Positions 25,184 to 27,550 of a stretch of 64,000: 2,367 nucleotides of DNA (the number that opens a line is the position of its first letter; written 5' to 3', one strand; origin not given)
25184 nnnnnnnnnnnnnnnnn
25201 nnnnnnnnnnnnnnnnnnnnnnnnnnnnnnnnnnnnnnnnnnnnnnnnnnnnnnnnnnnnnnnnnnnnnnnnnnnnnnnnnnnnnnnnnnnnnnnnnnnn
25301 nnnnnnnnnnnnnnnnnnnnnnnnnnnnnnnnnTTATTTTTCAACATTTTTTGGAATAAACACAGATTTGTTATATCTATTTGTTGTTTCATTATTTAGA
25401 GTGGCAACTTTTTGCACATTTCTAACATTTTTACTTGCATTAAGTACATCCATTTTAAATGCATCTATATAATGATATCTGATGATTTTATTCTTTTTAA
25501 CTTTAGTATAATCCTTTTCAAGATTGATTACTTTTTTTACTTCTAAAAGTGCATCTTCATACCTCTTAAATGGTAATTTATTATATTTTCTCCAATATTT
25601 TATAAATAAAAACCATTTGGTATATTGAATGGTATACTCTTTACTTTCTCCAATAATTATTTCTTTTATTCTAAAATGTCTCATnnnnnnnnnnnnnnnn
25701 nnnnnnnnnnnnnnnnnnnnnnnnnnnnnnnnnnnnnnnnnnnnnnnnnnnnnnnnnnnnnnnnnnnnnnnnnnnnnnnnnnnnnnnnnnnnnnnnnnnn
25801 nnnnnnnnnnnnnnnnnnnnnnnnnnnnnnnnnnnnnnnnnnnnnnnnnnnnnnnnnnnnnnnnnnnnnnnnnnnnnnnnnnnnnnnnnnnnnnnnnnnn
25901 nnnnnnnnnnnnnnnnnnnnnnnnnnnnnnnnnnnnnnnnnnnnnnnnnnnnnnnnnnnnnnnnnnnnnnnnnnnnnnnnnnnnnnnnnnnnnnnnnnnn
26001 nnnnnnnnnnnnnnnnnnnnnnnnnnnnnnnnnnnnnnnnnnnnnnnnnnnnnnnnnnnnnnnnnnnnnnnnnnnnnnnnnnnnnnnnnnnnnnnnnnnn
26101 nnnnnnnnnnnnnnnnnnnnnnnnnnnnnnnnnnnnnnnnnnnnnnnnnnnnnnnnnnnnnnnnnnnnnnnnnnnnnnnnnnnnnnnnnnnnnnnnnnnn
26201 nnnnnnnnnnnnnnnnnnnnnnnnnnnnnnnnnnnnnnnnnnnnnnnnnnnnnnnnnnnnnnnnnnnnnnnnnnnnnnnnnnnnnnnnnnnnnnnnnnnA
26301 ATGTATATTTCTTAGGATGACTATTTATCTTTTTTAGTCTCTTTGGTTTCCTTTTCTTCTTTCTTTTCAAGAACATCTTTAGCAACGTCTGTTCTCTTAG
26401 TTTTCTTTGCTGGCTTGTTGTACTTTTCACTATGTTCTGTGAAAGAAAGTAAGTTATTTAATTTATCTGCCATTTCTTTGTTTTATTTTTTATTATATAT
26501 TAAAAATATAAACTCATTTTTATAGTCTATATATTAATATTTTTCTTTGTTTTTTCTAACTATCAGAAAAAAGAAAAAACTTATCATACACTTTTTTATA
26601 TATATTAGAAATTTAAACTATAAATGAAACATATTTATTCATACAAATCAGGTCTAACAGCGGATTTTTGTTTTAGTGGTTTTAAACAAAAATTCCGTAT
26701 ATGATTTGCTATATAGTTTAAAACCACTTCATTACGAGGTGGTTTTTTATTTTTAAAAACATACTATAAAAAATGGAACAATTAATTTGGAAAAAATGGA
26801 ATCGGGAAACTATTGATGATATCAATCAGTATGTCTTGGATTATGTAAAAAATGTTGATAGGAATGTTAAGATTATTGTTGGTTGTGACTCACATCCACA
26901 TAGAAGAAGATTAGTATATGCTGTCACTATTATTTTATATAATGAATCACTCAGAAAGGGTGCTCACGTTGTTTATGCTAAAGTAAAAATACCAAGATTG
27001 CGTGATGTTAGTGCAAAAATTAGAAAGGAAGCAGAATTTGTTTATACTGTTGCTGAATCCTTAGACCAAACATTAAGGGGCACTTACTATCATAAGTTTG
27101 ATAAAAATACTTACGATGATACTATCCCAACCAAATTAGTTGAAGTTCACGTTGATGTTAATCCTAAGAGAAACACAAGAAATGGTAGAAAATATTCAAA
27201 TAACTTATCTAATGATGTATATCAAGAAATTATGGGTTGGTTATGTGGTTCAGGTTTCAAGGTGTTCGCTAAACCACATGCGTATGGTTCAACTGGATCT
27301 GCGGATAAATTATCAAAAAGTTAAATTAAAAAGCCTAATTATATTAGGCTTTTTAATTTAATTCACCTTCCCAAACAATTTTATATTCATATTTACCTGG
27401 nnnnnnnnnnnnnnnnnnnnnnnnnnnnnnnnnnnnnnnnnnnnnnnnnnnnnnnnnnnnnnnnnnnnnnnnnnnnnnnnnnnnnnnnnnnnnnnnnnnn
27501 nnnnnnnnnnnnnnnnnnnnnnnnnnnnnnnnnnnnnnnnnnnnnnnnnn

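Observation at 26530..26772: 240-nt non-coding region with an attenuator-like pair of mutually exclusive hairpins upstream of ORF 26773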

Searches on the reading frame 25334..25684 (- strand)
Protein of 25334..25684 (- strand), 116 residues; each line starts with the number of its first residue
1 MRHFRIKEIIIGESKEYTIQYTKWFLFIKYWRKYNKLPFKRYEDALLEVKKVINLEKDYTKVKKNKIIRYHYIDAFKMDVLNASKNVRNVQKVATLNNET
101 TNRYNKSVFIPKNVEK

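Call 10: search_protein_families(library=pfam, proteins=[window:25334-25684:-], max_evalue=0.01)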
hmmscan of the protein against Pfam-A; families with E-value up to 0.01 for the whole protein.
window:25334-25684:- (116 aa): 1 family
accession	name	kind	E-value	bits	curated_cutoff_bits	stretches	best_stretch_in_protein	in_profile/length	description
PF21855.1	Treslin_STD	-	0.0088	16.4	24.2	0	33-92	10-69/154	Treslin, STD domain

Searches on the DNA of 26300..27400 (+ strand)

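Call 7: search_rna_families(source=window, start=26300, end=26900, threshold=evalue, max_evalue=10, show_alignments=3)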
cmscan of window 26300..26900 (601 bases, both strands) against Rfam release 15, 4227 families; matches with E-value up to 10: 12.
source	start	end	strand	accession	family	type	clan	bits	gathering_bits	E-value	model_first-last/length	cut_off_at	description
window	26662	26737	+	RF00696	mir-203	Gene; miRNA;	-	32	65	3.3e-05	1-80/80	no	mir-203 microRNA precursor family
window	26666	26741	-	RF00696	mir-203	Gene; miRNA;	-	28.3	65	0.00036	1-80/80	no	mir-203 microRNA precursor family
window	26688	26751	+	RF02064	STnc370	Gene; sRNA;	-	20.8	54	4.5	1-71/71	no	Enterobacterial sRNA STnc370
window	26677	26728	+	RF03523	mir-4703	Gene; miRNA;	-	20.3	88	0.19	1-61/61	no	mir-4703 microRNA precursor family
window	26710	26752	+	RF02838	Ref55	Gene; sRNA;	-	20.1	43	3.4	1-54/54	no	Enterococcus sRNA 55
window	26716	26752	-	RF01323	CRISPR-DR10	Gene; CRISPR;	-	19.7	39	0.099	1-37/37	no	CRISPR RNA direct repeat element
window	26679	26760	+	RF02732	JA04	Gene; sRNA;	-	18.5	81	5.9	1-81/81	no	Aggregatibacter sRNA JA04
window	26672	26731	-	RF03442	mir-4003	Gene; miRNA;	-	16.8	70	3.3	1-58/58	no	mir-4003 microRNA precursor family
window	26715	26825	+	RF00199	SL2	Gene;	CL00020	16.5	41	9.2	1-110/110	no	SL2 RNA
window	26814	26841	-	RF01099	PK-IAV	Cis-reg;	-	15.6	47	2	1-48/48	no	Pseudoknot of influenza A virus gene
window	26735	26776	+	RF02444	SpR10_sRNA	Gene; sRNA;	-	13.4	50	6.5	1-47/47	no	Streptococcus sRNA SpR10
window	26787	26836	+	RF01120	sR33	Gene; snRNA; snoRNA; CD-box;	-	12.8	37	5.6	1-55/55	no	Small nucleolar RNA sR33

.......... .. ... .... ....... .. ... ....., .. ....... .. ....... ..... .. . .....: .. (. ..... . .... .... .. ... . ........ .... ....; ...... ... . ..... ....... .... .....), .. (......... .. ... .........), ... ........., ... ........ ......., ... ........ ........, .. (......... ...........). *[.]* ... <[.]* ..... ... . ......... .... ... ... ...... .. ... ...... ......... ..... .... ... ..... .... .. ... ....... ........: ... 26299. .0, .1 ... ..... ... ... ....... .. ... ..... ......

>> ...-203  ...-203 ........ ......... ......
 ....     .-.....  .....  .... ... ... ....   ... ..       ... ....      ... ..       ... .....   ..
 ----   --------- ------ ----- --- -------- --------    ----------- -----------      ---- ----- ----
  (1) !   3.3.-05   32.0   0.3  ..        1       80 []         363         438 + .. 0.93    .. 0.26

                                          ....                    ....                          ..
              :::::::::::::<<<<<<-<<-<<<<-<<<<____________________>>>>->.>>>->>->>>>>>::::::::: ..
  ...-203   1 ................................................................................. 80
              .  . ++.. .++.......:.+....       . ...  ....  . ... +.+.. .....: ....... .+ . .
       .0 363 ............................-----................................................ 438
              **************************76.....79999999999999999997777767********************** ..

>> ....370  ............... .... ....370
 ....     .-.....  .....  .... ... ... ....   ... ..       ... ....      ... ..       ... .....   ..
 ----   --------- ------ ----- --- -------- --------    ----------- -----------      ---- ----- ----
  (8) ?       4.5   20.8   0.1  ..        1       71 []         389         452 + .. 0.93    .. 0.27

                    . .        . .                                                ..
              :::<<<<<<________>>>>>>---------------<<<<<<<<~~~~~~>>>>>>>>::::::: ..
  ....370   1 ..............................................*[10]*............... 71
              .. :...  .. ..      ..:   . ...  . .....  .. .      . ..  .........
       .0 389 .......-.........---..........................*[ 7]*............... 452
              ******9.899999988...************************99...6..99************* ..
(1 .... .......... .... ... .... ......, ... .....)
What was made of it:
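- On Described RNA families (Rfam 15: riboswitches, leaders, sRNAs): Only sub-threshold chance hits, such as mir-203 at 32 bits against a threshold of 65 (call 7).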

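Call 9: search_dna_similar(query=window:26300-27400:+, collection=phages, mode=distant)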
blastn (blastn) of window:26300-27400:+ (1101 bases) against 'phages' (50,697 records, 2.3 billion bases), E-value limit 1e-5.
No match.
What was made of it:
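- Tried and rejected: No DNA match in the phage collection (call 9).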

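Call 46: search_rna_families(sources=[L001, L008, L009, L010, L014, L015, L017, L018, L019, L020, L021, L024, L025, L026, L029, L031, L033, L037, L038, L066], threshold=gathering)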
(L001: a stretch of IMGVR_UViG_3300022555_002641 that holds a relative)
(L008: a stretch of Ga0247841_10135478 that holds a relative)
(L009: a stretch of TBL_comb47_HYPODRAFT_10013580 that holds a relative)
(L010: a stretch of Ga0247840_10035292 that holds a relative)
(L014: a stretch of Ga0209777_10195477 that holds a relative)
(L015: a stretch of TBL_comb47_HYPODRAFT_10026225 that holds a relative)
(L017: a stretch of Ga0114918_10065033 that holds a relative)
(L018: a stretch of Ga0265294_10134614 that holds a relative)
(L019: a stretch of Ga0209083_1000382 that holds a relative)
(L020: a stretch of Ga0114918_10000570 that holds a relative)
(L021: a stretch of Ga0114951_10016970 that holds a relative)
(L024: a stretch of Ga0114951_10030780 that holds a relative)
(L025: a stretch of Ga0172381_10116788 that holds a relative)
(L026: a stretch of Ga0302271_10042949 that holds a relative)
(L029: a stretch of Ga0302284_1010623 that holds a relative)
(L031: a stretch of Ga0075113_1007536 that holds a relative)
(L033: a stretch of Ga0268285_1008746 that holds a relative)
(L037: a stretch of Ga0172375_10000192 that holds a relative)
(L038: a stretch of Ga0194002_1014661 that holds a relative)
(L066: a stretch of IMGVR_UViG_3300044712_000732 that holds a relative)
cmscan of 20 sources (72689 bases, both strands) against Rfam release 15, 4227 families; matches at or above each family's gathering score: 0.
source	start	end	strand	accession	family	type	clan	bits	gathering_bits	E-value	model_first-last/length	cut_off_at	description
